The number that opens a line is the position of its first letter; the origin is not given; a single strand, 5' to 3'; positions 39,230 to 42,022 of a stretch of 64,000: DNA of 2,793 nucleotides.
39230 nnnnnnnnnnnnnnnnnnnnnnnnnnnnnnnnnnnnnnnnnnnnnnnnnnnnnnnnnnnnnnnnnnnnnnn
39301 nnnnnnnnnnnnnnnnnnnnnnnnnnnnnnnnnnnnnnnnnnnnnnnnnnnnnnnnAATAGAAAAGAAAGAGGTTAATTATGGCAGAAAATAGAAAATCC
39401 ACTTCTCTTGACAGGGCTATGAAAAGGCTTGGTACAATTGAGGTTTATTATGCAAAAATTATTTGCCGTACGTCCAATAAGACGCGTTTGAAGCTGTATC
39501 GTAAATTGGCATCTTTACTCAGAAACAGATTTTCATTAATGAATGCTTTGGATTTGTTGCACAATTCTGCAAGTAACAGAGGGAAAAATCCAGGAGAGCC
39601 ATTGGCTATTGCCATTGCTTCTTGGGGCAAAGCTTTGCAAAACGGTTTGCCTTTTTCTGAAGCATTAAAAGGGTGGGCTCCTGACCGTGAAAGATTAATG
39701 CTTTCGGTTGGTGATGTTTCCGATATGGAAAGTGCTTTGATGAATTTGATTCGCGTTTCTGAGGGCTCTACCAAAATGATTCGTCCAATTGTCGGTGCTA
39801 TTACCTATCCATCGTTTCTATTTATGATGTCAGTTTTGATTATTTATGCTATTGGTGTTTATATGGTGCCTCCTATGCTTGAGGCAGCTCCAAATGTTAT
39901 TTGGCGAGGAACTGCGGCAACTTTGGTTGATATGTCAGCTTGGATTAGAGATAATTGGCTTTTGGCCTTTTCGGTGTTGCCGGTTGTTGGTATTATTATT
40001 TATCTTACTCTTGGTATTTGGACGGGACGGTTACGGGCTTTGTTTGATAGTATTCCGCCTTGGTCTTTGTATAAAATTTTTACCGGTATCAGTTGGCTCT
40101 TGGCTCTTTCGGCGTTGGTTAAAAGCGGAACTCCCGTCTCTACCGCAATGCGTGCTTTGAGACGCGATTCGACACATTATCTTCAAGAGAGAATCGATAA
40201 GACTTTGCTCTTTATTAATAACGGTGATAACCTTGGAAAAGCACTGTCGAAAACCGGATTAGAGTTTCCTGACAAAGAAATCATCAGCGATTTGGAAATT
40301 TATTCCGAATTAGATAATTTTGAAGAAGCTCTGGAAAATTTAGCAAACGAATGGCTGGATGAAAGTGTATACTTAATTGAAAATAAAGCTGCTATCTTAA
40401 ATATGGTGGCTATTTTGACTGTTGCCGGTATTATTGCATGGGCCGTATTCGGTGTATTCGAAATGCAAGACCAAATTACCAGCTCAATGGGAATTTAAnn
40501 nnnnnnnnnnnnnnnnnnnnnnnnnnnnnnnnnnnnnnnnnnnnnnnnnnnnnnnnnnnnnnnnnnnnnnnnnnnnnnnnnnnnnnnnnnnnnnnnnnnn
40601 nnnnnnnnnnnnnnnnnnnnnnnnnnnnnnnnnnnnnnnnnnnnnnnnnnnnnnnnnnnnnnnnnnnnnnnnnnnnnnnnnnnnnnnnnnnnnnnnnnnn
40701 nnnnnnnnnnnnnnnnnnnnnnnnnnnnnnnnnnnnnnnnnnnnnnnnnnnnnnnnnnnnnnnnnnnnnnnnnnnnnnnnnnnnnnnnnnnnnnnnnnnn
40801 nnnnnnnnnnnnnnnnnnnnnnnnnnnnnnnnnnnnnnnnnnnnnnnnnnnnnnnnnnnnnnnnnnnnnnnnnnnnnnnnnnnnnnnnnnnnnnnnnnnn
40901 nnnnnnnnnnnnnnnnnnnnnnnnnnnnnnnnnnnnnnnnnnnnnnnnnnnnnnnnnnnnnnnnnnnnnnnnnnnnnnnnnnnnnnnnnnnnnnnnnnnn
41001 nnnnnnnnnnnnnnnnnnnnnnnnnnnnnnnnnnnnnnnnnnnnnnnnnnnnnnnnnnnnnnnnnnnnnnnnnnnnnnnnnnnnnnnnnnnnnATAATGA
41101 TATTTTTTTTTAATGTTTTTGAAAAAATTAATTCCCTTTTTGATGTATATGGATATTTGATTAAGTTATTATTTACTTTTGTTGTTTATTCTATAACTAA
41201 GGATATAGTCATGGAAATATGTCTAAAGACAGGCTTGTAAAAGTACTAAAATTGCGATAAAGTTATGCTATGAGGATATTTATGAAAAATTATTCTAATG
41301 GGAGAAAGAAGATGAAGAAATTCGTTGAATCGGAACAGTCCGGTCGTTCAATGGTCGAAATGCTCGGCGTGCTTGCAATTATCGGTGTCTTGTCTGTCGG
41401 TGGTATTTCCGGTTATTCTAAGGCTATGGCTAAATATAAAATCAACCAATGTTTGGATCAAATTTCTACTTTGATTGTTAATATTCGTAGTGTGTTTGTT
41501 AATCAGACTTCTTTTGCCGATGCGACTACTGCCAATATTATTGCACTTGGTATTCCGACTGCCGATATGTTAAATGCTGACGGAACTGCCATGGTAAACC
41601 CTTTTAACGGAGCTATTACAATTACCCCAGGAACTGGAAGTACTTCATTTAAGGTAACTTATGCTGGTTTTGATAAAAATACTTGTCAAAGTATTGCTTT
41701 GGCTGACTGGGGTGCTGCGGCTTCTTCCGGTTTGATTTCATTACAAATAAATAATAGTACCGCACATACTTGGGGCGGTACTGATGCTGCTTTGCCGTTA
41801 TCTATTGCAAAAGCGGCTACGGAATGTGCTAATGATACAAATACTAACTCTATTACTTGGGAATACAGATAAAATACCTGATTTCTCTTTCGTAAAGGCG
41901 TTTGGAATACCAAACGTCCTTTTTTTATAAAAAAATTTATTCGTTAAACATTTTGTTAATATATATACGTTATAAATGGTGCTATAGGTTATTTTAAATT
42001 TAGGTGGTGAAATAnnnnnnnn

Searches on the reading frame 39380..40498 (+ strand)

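Call 23: search_protein_families(library=pfam, proteins=[window:39380-40498:+], max_evalue=0.001)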
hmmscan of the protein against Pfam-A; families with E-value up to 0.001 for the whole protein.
window:39380-40498:+ (372 aa): 1 family
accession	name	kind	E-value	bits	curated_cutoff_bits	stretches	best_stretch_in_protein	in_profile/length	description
PF00482.28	T2SSF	-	5e-25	88.3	25.2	2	239-360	1-123/125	Type II secretion system (T2SS), protein F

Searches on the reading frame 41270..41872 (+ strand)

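Call 67: search_protein_families(library=pfam, proteins=[window:41270-41872:+], max_evalue=0.001)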
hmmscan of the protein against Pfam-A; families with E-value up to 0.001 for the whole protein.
window:41270-41872:+ (200 aa): 2 families
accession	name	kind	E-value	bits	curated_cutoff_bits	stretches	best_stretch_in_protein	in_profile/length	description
PF08805.16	PilS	-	2.2e-13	50.9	22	1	58-196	4-136/138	PilS N terminal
PF05307.16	Bundlin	-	1.1e-10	42.4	22.3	1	56-198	7-149/151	Bundlin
